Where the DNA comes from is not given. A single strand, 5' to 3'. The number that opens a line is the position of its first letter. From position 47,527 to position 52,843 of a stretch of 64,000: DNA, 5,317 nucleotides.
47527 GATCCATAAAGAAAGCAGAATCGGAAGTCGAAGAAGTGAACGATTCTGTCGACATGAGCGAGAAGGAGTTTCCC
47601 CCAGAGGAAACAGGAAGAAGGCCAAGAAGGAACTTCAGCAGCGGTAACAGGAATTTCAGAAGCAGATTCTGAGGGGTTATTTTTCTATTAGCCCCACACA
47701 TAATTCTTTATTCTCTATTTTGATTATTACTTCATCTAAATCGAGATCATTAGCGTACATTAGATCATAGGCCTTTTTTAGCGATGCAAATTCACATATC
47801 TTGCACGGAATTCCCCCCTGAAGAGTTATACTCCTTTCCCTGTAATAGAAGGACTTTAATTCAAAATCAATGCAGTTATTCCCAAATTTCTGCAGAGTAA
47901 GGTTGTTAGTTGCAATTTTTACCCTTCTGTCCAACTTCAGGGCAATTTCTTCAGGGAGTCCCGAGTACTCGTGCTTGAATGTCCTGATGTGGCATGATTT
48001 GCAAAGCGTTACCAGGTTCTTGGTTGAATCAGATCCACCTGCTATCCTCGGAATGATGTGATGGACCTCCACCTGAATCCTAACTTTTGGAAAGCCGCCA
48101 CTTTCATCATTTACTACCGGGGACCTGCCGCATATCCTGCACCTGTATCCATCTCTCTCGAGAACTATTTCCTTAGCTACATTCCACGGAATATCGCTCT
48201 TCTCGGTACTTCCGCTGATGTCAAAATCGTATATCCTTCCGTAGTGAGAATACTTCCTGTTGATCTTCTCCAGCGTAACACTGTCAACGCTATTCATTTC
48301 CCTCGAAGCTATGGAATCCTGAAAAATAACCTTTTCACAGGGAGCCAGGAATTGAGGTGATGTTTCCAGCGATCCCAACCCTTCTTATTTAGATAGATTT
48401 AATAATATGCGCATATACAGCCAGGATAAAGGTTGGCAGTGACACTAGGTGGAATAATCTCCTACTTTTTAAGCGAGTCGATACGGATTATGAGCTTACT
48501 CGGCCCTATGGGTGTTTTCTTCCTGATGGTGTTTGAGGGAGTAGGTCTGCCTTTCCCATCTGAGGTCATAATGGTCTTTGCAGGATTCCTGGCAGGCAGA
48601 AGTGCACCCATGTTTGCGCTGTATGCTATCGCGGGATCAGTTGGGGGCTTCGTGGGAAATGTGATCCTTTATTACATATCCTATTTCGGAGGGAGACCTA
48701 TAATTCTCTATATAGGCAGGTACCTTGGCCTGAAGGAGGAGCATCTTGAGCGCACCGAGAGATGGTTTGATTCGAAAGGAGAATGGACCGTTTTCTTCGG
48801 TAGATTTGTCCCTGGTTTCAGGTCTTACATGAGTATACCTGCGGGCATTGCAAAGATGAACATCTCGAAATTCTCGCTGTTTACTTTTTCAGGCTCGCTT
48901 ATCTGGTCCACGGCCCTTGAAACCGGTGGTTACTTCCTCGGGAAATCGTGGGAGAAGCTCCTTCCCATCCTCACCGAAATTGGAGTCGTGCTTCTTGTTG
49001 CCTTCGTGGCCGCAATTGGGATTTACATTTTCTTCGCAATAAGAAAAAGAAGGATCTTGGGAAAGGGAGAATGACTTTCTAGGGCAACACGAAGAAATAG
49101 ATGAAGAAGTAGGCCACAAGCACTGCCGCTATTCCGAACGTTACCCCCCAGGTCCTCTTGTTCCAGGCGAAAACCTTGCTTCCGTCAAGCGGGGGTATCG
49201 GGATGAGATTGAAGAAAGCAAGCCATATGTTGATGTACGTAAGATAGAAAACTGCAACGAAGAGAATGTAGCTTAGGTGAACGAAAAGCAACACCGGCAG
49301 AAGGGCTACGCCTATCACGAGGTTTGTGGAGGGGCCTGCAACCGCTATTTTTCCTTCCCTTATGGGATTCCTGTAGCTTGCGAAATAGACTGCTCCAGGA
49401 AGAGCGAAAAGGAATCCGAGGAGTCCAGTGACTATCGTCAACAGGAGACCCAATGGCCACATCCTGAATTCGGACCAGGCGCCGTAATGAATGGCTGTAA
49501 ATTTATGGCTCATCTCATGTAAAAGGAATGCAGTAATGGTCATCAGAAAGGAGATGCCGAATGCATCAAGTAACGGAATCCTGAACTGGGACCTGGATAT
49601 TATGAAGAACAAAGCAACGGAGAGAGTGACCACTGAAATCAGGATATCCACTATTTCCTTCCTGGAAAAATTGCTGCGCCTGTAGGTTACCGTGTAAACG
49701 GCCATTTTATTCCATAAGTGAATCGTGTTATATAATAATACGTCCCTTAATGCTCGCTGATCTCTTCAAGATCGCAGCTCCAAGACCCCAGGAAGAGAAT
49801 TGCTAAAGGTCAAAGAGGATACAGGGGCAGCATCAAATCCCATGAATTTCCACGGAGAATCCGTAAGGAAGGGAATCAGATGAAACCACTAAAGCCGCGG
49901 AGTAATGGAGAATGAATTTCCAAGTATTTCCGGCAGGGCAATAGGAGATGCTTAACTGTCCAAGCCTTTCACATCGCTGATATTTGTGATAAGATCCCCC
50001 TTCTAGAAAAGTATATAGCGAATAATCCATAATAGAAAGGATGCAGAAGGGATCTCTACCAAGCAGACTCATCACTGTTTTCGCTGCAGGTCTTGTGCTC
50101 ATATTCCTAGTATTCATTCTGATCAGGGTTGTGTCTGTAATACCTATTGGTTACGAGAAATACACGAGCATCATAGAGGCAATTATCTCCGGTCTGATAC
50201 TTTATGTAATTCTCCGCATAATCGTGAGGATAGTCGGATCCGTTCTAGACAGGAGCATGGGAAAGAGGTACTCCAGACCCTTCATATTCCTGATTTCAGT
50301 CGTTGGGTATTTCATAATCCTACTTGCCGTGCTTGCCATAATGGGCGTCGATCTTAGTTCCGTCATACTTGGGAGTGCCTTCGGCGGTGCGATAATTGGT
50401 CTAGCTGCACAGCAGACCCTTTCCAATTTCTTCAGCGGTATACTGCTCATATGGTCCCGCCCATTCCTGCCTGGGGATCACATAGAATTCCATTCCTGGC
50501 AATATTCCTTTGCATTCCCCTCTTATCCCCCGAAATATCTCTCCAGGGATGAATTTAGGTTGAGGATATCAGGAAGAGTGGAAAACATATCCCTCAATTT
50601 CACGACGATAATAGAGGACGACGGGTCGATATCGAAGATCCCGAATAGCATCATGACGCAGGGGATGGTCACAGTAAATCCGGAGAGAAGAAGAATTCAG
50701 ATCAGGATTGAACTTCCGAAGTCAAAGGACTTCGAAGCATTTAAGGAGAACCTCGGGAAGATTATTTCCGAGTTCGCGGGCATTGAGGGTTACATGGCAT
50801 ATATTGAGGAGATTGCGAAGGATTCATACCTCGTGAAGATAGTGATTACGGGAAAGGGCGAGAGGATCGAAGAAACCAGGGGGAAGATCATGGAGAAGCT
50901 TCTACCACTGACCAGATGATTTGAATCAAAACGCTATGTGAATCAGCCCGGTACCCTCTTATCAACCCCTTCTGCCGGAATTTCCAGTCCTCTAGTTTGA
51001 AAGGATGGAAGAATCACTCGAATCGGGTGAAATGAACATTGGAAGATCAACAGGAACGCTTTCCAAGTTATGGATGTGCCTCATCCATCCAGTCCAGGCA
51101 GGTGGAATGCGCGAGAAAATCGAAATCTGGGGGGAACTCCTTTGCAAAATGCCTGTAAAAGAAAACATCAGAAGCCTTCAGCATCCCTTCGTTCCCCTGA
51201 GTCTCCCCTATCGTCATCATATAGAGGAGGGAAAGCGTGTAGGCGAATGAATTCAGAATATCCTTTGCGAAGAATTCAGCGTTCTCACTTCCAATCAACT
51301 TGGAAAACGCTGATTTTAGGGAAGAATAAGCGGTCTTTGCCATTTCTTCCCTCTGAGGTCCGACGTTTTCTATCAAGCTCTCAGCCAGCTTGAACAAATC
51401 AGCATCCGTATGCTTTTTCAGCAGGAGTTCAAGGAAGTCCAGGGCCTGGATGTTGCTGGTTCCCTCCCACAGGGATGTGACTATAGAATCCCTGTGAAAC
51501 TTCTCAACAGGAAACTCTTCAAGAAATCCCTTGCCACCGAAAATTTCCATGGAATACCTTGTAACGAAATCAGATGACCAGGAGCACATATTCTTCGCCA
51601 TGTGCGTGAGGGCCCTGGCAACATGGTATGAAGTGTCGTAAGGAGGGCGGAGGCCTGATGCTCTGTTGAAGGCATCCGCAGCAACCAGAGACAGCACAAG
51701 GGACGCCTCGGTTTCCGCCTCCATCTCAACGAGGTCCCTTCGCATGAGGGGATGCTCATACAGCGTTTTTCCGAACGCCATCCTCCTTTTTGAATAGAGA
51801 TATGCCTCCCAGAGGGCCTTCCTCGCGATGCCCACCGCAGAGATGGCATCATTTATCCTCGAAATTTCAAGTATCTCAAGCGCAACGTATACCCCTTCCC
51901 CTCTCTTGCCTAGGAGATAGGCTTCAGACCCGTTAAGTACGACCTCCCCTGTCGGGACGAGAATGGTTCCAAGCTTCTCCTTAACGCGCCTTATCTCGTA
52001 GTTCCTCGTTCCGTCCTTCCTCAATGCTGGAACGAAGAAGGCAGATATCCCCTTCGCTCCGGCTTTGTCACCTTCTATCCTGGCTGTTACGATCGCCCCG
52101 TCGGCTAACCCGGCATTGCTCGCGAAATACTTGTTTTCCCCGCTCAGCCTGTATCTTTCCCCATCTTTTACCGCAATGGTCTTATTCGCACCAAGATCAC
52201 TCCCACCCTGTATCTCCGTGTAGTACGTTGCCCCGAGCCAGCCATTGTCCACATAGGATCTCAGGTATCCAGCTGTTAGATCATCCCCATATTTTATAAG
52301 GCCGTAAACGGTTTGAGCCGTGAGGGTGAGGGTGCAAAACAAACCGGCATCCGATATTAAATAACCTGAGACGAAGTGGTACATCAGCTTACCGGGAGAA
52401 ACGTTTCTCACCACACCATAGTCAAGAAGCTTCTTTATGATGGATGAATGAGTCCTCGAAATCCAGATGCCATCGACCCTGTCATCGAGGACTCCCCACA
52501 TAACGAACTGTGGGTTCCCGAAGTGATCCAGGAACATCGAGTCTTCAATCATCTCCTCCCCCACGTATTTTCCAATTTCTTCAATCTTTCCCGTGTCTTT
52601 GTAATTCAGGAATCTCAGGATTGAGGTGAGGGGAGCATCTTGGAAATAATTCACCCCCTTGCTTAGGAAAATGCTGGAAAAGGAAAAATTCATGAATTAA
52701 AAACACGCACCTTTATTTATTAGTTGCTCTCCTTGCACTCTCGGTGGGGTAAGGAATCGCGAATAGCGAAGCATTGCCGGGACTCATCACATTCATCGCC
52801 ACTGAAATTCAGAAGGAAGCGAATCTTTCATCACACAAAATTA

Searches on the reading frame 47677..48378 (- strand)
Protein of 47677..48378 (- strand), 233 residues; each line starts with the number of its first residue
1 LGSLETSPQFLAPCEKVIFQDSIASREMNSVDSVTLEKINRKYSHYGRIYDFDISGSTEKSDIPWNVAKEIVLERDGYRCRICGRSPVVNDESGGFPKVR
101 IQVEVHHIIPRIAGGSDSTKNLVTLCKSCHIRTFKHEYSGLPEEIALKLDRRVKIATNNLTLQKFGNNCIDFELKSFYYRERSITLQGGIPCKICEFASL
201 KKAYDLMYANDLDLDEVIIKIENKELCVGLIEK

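Call 74: search_protein_families(library=pfam, proteins=[window:47677-48378:-], max_evalue=0.0001)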
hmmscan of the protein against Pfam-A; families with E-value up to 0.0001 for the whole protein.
window:47677-48378:- (233 aa): 3 families
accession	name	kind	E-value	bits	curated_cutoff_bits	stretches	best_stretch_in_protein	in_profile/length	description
PF01844.29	HNH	-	9.6e-11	42.1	21.4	1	80-131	1-42/47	HNH endonuclease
PF14279.12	HNH_5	-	2.5e-07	31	27.5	1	102-130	12-40/56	HNH endonuclease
PF13391.12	HNH_2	-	6.1e-05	23.2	21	0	80-131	1-56/66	HNH endonuclease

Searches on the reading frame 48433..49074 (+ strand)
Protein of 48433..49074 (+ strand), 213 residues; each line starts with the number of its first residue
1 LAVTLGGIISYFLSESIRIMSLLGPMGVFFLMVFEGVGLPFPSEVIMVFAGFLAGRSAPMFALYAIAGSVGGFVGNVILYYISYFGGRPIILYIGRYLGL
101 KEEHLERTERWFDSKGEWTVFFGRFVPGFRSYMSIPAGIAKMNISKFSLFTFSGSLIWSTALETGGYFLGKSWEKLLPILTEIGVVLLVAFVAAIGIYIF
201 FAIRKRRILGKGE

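Call 74: search_protein_families(library=pfam, proteins=[window:48433-49074:+], max_evalue=0.0001)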
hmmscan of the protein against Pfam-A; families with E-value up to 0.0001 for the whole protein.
window:48433-49074:+ (213 aa): 1 family
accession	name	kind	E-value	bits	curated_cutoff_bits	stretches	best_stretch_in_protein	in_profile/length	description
PF09335.16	VTT_dom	-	3.1e-20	73.3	33.9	1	41-164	1-119/123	VTT domain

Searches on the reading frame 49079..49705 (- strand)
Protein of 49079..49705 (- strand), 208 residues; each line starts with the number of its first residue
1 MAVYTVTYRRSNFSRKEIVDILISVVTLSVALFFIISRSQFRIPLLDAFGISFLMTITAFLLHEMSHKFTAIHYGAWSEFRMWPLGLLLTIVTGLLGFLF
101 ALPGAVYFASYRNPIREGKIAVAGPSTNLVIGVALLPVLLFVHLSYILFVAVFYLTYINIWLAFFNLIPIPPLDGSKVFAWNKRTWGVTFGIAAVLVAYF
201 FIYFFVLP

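Call 75: search_protein_families(library=pfam, proteins=[window:49079-49705:-], max_evalue=0.0001)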
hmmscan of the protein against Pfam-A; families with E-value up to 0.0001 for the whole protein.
window:49079-49705:- (208 aa): 1 family
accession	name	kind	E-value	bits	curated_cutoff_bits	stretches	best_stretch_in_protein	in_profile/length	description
PF02163.28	Peptidase_M50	-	5.9e-10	39.3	27.2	1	151-179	162-190/221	Peptidase family M50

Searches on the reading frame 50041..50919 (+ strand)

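Call 75: search_protein_families(library=pfam, proteins=[window:50041-50919:+], max_evalue=0.0001)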
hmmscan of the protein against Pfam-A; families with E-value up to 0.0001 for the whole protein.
window:50041-50919:+ (292 aa): 1 family
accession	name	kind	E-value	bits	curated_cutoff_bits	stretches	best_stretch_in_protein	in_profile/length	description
PF00924.24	MS_channel_2nd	-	6.7e-13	49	20.2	1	126-210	2-63/68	Mechanosensitive ion channel, beta-domain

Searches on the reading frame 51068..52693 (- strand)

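Call 75: search_protein_families(library=pfam, proteins=[window:51068-52693:-], max_evalue=0.0001)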
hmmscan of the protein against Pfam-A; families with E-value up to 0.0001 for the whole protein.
window:51068-52693:- (541 aa): 3 families
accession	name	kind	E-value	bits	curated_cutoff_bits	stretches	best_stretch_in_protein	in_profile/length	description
PF00441.29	Acyl-CoA_dh_1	-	3.1e-29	102.5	22.4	1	265-419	1-144/150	Acyl-CoA dehydrogenase, C-terminal domain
PF02770.24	Acyl-CoA_dh_M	-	3.5e-16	59.6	33.3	1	156-254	2-95/97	Acyl-CoA dehydrogenase, middle domain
PF08028.16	Acyl-CoA_dh_2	-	2.8e-07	31.3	22.7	1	283-411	4-131/134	Acyl-CoA dehydrogenase, C-terminal domain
